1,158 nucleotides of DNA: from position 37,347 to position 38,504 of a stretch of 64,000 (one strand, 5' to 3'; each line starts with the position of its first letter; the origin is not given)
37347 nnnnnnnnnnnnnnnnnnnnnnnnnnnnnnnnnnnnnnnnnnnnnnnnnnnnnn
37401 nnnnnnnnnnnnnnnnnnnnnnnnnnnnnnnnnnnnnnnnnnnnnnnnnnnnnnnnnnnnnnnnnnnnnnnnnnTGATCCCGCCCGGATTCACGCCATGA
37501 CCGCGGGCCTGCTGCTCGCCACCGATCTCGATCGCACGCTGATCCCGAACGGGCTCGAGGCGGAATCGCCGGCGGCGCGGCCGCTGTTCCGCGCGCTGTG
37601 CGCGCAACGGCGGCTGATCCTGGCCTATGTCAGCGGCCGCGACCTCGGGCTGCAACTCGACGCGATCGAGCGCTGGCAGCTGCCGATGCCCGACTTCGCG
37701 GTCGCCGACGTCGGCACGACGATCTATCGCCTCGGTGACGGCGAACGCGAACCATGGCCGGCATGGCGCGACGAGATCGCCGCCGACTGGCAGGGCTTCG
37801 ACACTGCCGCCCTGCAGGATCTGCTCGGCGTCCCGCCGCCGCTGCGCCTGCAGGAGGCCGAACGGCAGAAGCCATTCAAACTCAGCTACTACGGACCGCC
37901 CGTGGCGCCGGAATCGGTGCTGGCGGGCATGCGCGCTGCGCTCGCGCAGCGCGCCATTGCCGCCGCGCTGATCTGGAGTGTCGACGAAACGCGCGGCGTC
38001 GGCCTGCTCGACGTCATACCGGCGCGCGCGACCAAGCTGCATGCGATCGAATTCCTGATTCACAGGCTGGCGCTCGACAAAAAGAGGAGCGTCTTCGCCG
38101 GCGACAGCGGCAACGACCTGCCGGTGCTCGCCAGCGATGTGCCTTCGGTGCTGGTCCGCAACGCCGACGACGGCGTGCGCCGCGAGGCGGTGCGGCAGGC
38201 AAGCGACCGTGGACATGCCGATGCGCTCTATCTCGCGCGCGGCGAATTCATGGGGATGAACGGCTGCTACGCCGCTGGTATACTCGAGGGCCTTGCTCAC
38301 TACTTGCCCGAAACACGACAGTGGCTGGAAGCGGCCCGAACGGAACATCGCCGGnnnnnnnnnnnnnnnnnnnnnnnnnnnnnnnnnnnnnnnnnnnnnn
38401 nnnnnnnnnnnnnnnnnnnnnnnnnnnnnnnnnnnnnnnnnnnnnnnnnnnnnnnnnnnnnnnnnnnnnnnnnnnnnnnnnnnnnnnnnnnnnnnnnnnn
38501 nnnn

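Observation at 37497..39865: tamAB-linked pair: HAD phosphatase plus a flavodoxin-like quinone reductase fused to a UbiA prenyltransferase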

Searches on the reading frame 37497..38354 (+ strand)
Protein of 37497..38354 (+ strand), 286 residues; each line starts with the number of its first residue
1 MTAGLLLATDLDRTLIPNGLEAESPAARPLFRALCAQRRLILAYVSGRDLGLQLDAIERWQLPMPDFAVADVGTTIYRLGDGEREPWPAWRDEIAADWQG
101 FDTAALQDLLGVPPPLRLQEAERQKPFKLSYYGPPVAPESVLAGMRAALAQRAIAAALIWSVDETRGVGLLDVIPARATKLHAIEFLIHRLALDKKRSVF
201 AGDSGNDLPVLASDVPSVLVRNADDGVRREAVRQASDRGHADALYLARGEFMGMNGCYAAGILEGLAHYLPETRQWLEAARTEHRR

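Call 4: search_protein_families(library=pfam, proteins=[window:37497-38354:+], max_evalue=0.01)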
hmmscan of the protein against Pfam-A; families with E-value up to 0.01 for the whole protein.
window:37497-38354:+ (286 aa): 2 families
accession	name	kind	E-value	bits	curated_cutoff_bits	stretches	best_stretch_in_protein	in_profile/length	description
PF05116.19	S6PP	-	5.1e-45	154.4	20.3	1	5-269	3-245/247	Sucrose-6F-phosphate phosphohydrolase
PF08282.18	Hydrolase_3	-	4.9e-08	33.5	20.9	1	168-231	176-239/255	haloacid dehalogenase-like hydrolase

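Call 5: search_protein_families(library=ncbifam, proteins=[window:37497-38354:+], max_evalue=0.01)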
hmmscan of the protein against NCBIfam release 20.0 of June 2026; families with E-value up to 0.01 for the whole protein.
window:37497-38354:+ (286 aa): 11 families
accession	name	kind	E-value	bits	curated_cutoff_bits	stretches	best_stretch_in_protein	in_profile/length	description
TIGR02471.1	sucr_syn_bact_C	equivalog_domain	1.5e-28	99.9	209.75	1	7-269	2-234/236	sucrose-phosphate synthase, sucrose phosphatase-like domain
TIGR01485.1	SPP_plant-cyano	equivalog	4.9e-24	85.2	183.65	1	5-269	2-246/249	sucrose-phosphate phosphatase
TIGR01484.1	HAD-SF-IIB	subfamily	9.2e-13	48.7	41.8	1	6-211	1-212/221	HAD-IIB family hydrolase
TIGR01482.1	SPP-subfamily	subfamily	5.2e-11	42.5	107.15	1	8-235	2-205/225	sucrose-phosphate phosphatase subfamily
TIGR00099.1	Cof-subfamily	subfamily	1e-07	31.8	137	1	167-231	176-240/256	Cof-type HAD-IIB family hydrolase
NF045966.1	YcsE_rel_Pase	equivalog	4.8e-07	29.5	220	1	173-232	185-244/265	YcsE-related riboflavin metabolism phosphatase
TIGR01486.1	HAD-SF-IIB-MPGP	subfamily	0.00011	21.7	164.75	1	165-226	163-226/257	mannosyl-3-phosphoglycerate phosphatase family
NF002245.0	PRK01158.1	equivalog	0.00012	21.5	198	1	177-231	155-209/233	phosphoglycolate phosphatase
TIGR02461.1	osmo_MPG_phos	equivalog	0.00089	19.4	244.35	0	180-216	184-222/227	mannosyl-3-phosphoglycerate phosphatase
TIGR01487.1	Pglycolate_arch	equivalog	0.0026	17.7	122.75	1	173-230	141-198/215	phosphoglycolate phosphatase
TIGR01670.1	KdsC-phosphatas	subfamily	0.0063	16.5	106.95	1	176-241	73-138/154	3-deoxy-D-manno-octulosonate 8-phosphate phosphatase, YrbI family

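Call 23: find_homologous_proteins(query=window:37497-38354:+, max_evalue=0.00001)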
Query window:37497-38354:+ (286 aa): 4988 proteins with E <= 0.00001 among 8000 candidates; the best 120 are listed.
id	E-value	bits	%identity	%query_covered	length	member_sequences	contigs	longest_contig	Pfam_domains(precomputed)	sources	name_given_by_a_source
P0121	1.4e-185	633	100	100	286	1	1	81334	PF08282.19,PF05116.20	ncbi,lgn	-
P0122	2.2e-164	564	90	100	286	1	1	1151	PF08282.19,PF05116.20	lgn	-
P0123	4.4e-139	481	79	99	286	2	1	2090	PF08282.19,PF05116.20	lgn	-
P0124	1.3e-136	473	76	100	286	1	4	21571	PF08282.19,PF05116.20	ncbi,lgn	-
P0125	7.6e-125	434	71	99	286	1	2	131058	PF08282.19,PF05116.20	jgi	jgi:sucrose-6-phosphatase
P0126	3.6e-120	419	69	99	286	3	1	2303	PF08282.19,PF05116.20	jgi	jgi:sucrose-6-phosphatase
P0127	3.1e-107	376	61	99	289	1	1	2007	PF08282.19,PF05116.20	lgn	-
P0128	1.5e-101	358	61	97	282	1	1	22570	PF08282.19,PF05116.20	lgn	-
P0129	6.3e-98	346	60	97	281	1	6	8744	PF08282.19,PF05116.20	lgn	-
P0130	1.7e-97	344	59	97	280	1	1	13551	PF08282.19,PF05116.20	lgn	-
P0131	2.3e-97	344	60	97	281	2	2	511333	PF08282.19,PF05116.20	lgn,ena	-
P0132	7.9e-97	342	59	97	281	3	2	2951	PF08282.19,PF05116.20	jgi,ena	-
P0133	8.2e-97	342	61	97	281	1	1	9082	PF08282.19,PF05116.20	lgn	-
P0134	1.0e-95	338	58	97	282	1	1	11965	PF08282.19,PF05116.20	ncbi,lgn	-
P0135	2.0e-95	338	58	97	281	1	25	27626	PF08282.19,PF05116.20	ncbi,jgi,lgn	jgi:HAD superfamily hydrolase (TIGR01484 family)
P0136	4.8e-95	336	57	98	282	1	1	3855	PF08282.19,PF05116.20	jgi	jgi:HAD superfamily hydrolase (TIGR01484 family)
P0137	6.0e-95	336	58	97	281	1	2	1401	PF08282.19,PF05116.20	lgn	-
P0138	1.1e-94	335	57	97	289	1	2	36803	PF08282.19,PF05116.20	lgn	-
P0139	3.1e-94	334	59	97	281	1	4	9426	PF08282.19,PF05116.20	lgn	-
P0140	3.7e-94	333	59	97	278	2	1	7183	PF08282.19,PF05116.20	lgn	-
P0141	8.0e-94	332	59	97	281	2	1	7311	PF08282.19,PF05116.20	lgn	-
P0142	1.7e-93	331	58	97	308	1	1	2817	PF08282.19,PF05116.20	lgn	-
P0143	3.6e-93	330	57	97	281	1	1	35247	PF08282.19,PF05116.20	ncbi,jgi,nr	ncbi:MAG: HAD-IIB family hydrolase [Chromatiales bacterium]|jgi:HAD superfamily hydrolase (TIGR01484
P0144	1.2e-92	328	56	97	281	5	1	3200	PF08282.19,PF05116.20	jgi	jgi:HAD superfamily hydrolase (TIGR01484 family)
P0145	2.0e-92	328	58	96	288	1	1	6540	PF08282.19,PF05116.20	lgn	-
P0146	4.1e-92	327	57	98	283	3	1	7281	PF08282.19,PF05116.20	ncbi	-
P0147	5.7e-92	326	60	97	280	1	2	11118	PF08282.19,PF05116.20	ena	-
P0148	6.4e-92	326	56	98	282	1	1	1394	PF08282.19,PF05116.20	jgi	jgi:sucrose-6-phosphatase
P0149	2.1e-91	324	58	95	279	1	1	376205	PF08282.19,PF05116.20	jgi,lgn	-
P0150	2.2e-91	324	56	98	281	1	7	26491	PF08282.19,PF05116.20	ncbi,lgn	-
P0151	2.3e-91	324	57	95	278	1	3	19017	PF08282.19,PF05116.20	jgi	jgi:HAD superfamily hydrolase (TIGR01484 family)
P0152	2.4e-91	324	57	97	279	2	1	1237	PF08282.19,PF05116.20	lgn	-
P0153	2.5e-91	324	56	98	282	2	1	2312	PF08282.19,PF05116.20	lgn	-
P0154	2.8e-91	324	57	96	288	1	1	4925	PF08282.19,PF05116.20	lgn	-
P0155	3.8e-91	323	55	96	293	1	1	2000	PF08282.19,PF05116.20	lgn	-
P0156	4.5e-91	323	56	97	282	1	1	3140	PF08282.19,PF05116.20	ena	-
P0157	9.1e-91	322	57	96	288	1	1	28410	PF08282.19,PF05116.20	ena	-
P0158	9.8e-91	322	54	98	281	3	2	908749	PF08282.19,PF05116.20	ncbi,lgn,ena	ncbi:MAG: HAD-IIB family hydrolase [Polyangiales bacterium]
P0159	1.5e-90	321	56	98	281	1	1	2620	PF08282.19,PF05116.20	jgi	jgi:sucrose-6F-phosphate phosphohydrolase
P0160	1.6e-90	321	56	96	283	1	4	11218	PF08282.19,PF05116.20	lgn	-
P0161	2.1e-90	321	55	98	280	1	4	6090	PF08282.19,PF05116.20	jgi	jgi:HAD superfamily hydrolase (TIGR01484 family)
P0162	2.8e-90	321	57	97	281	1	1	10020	PF08282.19,PF05116.20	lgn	-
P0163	2.8e-90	321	55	96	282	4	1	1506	PF08282.19,PF05116.20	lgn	-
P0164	3.1e-90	320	57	95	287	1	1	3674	PF08282.19,PF05116.20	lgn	-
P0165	3.8e-90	320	58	96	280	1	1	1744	PF08282.19,PF05116.20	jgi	jgi:HAD superfamily hydrolase (TIGR01484 family)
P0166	5.0e-90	320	55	97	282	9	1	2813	PF08282.19,PF05116.20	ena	-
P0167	6.6e-90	319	55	99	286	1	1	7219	PF08282.19,PF05116.20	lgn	-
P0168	1.0e-89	319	55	97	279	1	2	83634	PF08282.19,PF05116.20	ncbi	-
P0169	1.2e-89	319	56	97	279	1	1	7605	PF08282.19,PF05116.20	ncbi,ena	-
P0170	1.3e-89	318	54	97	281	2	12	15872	PF08282.19,PF05116.20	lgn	-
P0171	1.4e-89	318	55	98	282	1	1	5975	PF08282.19,PF05116.20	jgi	jgi:sucrose-6F-phosphate phosphohydrolase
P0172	1.6e-89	318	55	99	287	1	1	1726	PF08282.19,PF05116.20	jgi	-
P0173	1.9e-89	318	54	99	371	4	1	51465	PF05166.19,PF08282.19,PF05116.20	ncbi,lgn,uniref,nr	ncbi:YcgL domain-containing protein [Nitrosococcus oceani]|uniref:YcgL domain-containing protein n=1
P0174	2.8e-89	317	56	97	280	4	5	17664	PF08282.19,PF05116.20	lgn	-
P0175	3.3e-89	317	56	97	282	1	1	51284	PF08282.19,PF05116.20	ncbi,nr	ncbi:MAG: HAD-IIB family hydrolase [Methylobacter sp.]|nr:HAD-IIB family hydrolase [Methylobacter sp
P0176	5.0e-89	317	53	100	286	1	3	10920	PF08282.19,PF05116.20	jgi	jgi:HAD superfamily hydrolase (TIGR01484 family)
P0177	5.4e-89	316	55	97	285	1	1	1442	PF08282.19,PF05116.20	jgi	-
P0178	5.8e-89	316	57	97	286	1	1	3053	PF08282.19,PF05116.20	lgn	-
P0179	6.7e-89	316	56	98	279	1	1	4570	PF08282.19,PF05116.20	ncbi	-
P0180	6.9e-89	316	56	97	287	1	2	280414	PF08282.19,PF05116.20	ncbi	-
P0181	9.8e-89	316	56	97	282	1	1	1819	PF08282.19,PF05116.20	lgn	-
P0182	1.0e-88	316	56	97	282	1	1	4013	PF08282.19,PF05116.20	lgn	-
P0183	1.1e-88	315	57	96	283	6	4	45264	PF08282.19,PF05116.20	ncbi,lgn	-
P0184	1.2e-88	315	53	100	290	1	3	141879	PF08282.19,PF05116.20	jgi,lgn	jgi:hypothetical protein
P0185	1.2e-88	315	56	97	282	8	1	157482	PF08282.19,PF05116.20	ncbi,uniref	ncbi:HAD-IIB family hydrolase [Methylobacter svalbardensis]|uniref:HAD-IIB family hydrolase n=1 Tax=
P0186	1.3e-88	315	54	97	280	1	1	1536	PF08282.19,PF05116.20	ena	-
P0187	1.6e-88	315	54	96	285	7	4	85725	PF08282.19,PF05116.20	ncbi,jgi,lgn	-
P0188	1.7e-88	315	57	97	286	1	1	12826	PF08282.19,PF05116.20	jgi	-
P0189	1.8e-88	315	53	98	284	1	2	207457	PF08282.19,PF05116.20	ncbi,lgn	-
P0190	1.9e-88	315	54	99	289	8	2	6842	PF08282.19,PF05116.20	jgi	jgi:hypothetical protein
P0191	1.9e-88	315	54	98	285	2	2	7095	PF08282.19,PF05116.20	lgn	-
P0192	2.0e-88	315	55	97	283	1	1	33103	PF08282.19,PF05116.20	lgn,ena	-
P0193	2.1e-88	314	54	98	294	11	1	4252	PF08282.19,PF05116.20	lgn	-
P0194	2.2e-88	314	58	97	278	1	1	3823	PF08282.19,PF05116.20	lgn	-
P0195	2.6e-88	314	54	97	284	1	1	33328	PF08282.19,PF05116.20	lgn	-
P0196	2.6e-88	314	55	97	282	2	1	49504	PF08282.19,PF05116.20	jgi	-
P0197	3.3e-88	314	55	97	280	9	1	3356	PF08282.19,PF05116.20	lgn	-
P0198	3.4e-88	314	54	98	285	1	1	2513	PF08282.19,PF05116.20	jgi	-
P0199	3.7e-88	314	55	97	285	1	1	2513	PF08282.19,PF05116.20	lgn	-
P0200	3.9e-88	314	55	97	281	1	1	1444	PF08282.19,PF05116.20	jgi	jgi:HAD superfamily hydrolase (TIGR01484 family)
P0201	4.0e-88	314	54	98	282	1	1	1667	PF08282.19,PF05116.20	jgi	jgi:HAD superfamily hydrolase (TIGR01484 family)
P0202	4.0e-88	314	56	98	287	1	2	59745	PF08282.19,PF05116.20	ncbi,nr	ncbi:MAG: HAD-IIB family hydrolase [Gammaproteobacteria bacterium]|nr:HAD-IIB family hydrolase [Gamm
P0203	4.2e-88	313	53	99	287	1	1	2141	PF08282.19,PF05116.20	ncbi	-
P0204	4.3e-88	313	53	99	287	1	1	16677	PF08282.19,PF05116.20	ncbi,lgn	-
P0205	4.8e-88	313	53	98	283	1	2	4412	PF08282.19,PF05116.20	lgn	-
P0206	5.9e-88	313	53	99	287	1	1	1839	PF08282.19,PF05116.20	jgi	-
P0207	6.2e-88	313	53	99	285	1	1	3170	PF08282.19,PF05116.20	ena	-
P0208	6.7e-88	313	54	95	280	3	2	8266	PF08282.19,PF05116.20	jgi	jgi:sucrose-6F-phosphate phosphohydrolase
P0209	7.5e-88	313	55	97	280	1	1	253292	PF08282.19,PF05116.20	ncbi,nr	ncbi:MAG: HAD-IIB family hydrolase [Gammaproteobacteria bacterium]|nr:HAD-IIB family hydrolase [Gamm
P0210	7.6e-88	313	57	95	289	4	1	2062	PF08282.19,PF05116.20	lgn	-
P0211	8.3e-88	313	54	98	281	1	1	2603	PF08282.19,PF05116.20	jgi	jgi:HAD superfamily hydrolase (TIGR01484 family)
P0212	9.5e-88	312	54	98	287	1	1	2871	PF08282.19,PF05116.20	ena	-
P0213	1.0e-87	312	51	100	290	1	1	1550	PF08282.19,PF05116.20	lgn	-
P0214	1.2e-87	312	57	97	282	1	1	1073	PF08282.19,PF05116.20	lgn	-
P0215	1.2e-87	312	54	97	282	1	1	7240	PF08282.19,PF05116.20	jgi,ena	-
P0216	1.5e-87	312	54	97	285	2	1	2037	PF08282.19,PF05116.20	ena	-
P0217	1.7e-87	311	54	97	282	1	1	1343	PF08282.19,PF05116.20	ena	-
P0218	1.8e-87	311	56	96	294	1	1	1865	PF08282.19,PF05116.20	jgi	jgi:hypothetical protein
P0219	2.0e-87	311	53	98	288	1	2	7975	PF08282.19,PF05116.20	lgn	-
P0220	2.0e-87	311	53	97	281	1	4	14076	PF08282.19,PF05116.20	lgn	-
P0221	2.2e-87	311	54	97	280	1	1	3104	PF08282.19,PF05116.20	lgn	-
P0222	2.2e-87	311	54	98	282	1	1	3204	PF08282.19,PF05116.20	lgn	-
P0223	2.4e-87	311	54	97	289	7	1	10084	PF08282.19,PF05116.20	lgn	-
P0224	2.4e-87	311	54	98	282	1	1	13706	PF08282.19,PF05116.20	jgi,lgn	-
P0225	2.6e-87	311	54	96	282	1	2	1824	PF08282.19,PF05116.20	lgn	-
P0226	2.7e-87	311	54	97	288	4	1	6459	PF08282.19,PF05116.20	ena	-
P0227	2.8e-87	311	56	97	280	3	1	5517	PF08282.19,PF05116.20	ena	-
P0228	3.1e-87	311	54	97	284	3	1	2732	PF08282.19,PF05116.20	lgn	-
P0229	3.3e-87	311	56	98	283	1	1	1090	PF08282.19,PF05116.20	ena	-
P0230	3.5e-87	310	54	97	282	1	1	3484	PF08282.19,PF05116.20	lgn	-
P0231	3.5e-87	310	51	95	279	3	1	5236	PF08282.19,PF05116.20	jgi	jgi:HAD superfamily hydrolase (TIGR01484 family)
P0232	3.6e-87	310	56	97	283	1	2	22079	PF08282.19,PF05116.20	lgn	-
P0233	3.7e-87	310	56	97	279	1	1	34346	PF08282.19,PF05116.20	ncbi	-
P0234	3.8e-87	310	54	96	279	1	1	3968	PF08282.19,PF05116.20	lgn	-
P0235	4.0e-87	310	55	96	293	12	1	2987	PF08282.19,PF05116.20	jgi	jgi:HAD superfamily hydrolase (TIGR01484 family)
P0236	4.0e-87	310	56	97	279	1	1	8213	PF08282.19,PF05116.20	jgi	jgi:sucrose-6F-phosphate phosphohydrolase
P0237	4.2e-87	310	54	97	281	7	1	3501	PF08282.19,PF05116.20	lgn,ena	-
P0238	4.4e-87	310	54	99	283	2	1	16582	PF08282.19,PF05116.20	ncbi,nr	ncbi:MAG: haloacid dehalogenase [Gammaproteobacteria bacterium HGW-Gammaproteobacteria-3]|nr:MAG: ha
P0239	4.5e-87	310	54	97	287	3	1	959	PF08282.19,PF05116.20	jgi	jgi:hypothetical protein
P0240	5.3e-87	310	53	99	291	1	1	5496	PF08282.19,PF05116.20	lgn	-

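Call 24: find_encoding_contigs(protein=P0185, flank=6000, max_places=2)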
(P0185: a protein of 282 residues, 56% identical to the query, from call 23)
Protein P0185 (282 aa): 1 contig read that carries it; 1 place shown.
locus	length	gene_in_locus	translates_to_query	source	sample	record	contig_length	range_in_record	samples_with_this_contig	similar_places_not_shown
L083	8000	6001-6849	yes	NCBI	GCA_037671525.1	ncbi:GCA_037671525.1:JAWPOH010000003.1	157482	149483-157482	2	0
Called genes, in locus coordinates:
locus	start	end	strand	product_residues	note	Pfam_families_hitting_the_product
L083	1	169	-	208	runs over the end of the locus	PF00475:IGPD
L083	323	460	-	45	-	-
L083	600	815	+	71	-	PF06945:DUF1289 (weak)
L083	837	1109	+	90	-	PF04193:PQ-loop, PF03083:MtN3_slv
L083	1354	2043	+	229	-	PF11249:DUF3047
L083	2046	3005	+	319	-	PF04055:Radical_SAM, PF12345:DUF3641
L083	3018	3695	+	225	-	PF00535:Glycos_transf_2, PF13632:Glyco_trans_2_3 (weak)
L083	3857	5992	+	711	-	PF00862:GT-B_Sucrose_synth, PF13439:Glyco_transf_4, PF13579:Glyco_trans_4_4, PF20706:GT4-conflict (faint), PF00534:Glycos_transf_1, PF13692:Glyco_trans_1_4, PF05116:S6PP, PF08282:Hydrolase_3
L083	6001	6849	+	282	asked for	PF05116:S6PP, PF08282:Hydrolase_3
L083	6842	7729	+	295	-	PF00294:PfkB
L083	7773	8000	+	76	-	?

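Call 25: find_encoding_contigs(protein=P0173, flank=6000, max_places=2)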
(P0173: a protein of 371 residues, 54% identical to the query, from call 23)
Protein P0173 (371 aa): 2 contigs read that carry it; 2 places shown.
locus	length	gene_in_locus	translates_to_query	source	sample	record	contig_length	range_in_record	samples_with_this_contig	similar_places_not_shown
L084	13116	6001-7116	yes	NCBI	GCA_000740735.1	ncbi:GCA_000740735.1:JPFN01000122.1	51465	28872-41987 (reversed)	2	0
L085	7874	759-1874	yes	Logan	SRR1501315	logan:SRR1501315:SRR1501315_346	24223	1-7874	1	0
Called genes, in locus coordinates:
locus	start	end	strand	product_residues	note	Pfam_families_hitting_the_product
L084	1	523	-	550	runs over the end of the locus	PF02470:MlaD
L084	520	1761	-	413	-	PF04403:PqiA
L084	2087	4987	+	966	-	PF10282:Lactonase (faint)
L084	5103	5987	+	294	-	PF03631:Virul_fac_BrkB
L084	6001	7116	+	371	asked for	PF05116:S6PP, PF08282:Hydrolase_3, PF05166:YcgL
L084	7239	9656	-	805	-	PF09364:XFP_N, PF03894:XFP, PF09363:XFP_C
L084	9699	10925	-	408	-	PF00871:Acetate_kinase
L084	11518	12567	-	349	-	PF00586:AIRS, PF02769:AIRS_C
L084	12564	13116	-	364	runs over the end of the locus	PF01924:HypD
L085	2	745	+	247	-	?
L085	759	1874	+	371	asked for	PF05116:S6PP, PF08282:Hydrolase_3, PF05166:YcgL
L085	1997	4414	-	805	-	PF09364:XFP_N, PF03894:XFP, PF09363:XFP_C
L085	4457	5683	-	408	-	PF00871:Acetate_kinase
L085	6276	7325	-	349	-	PF00586:AIRS, PF02769:AIRS_C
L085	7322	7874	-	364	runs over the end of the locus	PF01924:HypD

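Call 26: find_encoding_contigs(protein=P0158, flank=6000, max_places=2)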
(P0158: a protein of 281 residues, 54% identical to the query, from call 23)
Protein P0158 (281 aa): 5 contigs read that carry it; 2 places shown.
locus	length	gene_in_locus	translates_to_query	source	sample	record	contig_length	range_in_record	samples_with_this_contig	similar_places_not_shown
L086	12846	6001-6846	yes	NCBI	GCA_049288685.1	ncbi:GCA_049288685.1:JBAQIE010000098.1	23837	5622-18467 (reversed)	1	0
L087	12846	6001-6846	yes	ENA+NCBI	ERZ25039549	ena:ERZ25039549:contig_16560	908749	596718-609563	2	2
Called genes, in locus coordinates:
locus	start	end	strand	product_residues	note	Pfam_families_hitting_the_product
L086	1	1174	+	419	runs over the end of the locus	PF00364:Biotin_lipoyl, PF25984:BSH_YknX (weak), PF02817:E3_binding (weak), PF00198:2-oxoacid_dh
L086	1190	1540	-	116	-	-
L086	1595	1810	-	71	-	PF07311:Dodecin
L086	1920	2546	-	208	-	PF10025:DUF2267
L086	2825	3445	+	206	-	PF13298:LigD_N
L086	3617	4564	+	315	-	PF21088:MS_channel_1st (weak), PF00924:MS_channel_2nd, PF21082:MS_channel_3rd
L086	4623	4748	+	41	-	-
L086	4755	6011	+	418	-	PF12899:Glyco_hydro_100, PF06202:GDE_C (faint), PF22422:MGH1-like_GH (faint)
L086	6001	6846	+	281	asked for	PF05116:S6PP, PF08282:Hydrolase_3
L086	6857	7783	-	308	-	PF21686:LigD_Prim-Pol, PF01896:DNA_primase_S (weak)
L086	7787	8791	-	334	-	PF01068:DNA_ligase_A_M, PF01331:mRNA_cap_enzyme (faint), PF09414:RNA_ligase, PF04679:DNA_ligase_A_C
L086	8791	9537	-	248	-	PF00535:Glycos_transf_2, PF13641:Glyco_tranf_2_3 (weak)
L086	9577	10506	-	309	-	PF13353:Fer4_12 (faint), PF14697:Fer4_21 (weak), PF12838:Fer4_7 (weak), PF13187:Fer4_9 (weak), PF12837:Fer4_6 (weak), PF04055:Radical_SAM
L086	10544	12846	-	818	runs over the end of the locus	PF02901:PFL-like, PF01228:Gly_radical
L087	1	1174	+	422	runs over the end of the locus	PF00364:Biotin_lipoyl, PF25984:BSH_YknX (weak), PF02817:E3_binding (weak), PF00198:2-oxoacid_dh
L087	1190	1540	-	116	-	-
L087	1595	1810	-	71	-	PF07311:Dodecin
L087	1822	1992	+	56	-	-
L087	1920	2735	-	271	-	PF10025:DUF2267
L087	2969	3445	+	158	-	PF13298:LigD_N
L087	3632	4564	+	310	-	PF21088:MS_channel_1st (weak), PF00924:MS_channel_2nd, PF21082:MS_channel_3rd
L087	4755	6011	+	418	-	PF12899:Glyco_hydro_100, PF06202:GDE_C (faint), PF22422:MGH1-like_GH (faint)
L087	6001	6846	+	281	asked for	PF05116:S6PP, PF08282:Hydrolase_3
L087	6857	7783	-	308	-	PF21686:LigD_Prim-Pol, PF01896:DNA_primase_S (weak)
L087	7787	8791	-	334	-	PF01068:DNA_ligase_A_M, PF01331:mRNA_cap_enzyme (faint), PF09414:RNA_ligase, PF04679:DNA_ligase_A_C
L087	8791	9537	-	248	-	PF00535:Glycos_transf_2, PF13641:Glyco_tranf_2_3 (weak)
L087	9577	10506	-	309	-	PF13353:Fer4_12 (faint), PF14697:Fer4_21 (weak), PF12838:Fer4_7 (weak), PF13187:Fer4_9 (weak), PF12837:Fer4_6 (weak), PF04055:Radical_SAM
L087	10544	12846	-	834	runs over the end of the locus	PF02901:PFL-like, PF01228:Gly_radical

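Call 53: find_encoding_contigs(protein=P0121, flank=10000, max_places=2)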
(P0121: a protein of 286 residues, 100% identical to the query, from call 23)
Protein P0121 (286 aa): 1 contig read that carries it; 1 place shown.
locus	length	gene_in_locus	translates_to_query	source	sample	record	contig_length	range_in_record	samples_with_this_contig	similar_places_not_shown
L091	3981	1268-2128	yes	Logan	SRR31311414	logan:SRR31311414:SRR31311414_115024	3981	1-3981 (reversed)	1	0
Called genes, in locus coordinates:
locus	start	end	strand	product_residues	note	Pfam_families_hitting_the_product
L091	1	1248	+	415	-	?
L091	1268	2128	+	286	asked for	PF05116:S6PP, PF08282:Hydrolase_3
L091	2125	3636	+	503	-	PF02525:Flavodoxin_2, PF03358:FMN_red, PF01040:UbiA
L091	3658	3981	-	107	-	?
